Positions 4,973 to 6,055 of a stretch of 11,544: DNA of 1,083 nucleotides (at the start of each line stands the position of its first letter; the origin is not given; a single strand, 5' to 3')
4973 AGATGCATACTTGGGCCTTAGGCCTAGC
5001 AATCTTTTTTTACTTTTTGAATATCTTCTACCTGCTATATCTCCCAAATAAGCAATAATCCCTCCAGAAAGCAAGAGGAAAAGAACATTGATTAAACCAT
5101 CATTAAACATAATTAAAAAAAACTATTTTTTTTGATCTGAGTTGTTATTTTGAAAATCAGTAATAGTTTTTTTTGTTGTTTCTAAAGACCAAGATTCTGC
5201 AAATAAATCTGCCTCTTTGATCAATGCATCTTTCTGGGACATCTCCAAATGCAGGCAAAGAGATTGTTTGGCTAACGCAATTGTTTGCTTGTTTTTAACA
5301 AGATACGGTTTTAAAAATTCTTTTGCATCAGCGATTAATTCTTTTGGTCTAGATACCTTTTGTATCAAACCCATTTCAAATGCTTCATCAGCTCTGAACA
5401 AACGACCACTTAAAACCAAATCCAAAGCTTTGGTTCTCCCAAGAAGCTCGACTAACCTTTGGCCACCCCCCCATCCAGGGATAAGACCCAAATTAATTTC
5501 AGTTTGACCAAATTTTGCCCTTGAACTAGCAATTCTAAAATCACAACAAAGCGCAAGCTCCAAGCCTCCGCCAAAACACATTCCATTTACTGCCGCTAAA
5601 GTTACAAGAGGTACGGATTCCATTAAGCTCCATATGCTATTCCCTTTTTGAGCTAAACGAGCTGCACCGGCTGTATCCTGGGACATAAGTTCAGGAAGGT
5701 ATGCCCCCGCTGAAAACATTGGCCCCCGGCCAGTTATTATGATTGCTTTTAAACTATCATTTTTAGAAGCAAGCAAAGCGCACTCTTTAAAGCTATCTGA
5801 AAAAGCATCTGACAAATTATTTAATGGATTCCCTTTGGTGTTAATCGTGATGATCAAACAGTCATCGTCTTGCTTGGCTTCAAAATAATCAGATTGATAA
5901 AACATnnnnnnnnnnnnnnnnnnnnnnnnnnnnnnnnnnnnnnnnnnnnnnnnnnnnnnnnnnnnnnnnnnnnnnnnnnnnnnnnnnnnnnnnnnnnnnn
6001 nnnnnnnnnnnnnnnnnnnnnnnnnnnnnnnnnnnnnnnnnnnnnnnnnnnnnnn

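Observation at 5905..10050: Cas4-like Fe-S nuclease (+OB) / NurA-like nuclease / HerA-like ATPase three-gene cassette: candidate uncharacterised DNA-end-processing or immunity machine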

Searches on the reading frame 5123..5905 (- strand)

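Call 4: search_protein_families(library=pfam, proteins=[window:5123-5905:-], max_evalue=0.01)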
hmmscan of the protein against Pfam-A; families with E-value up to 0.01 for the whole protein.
window:5123-5905:- (260 aa): 2 families
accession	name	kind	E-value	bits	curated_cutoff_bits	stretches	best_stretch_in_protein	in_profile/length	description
PF00378.25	ECH_1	-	3.9e-47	161.1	27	1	26-252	15-241/251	Enoyl-CoA hydratase/isomerase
PF16113.10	ECH_2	-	2.7e-18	67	27.2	1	18-256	3-243/335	Enoyl-CoA hydratase/isomerase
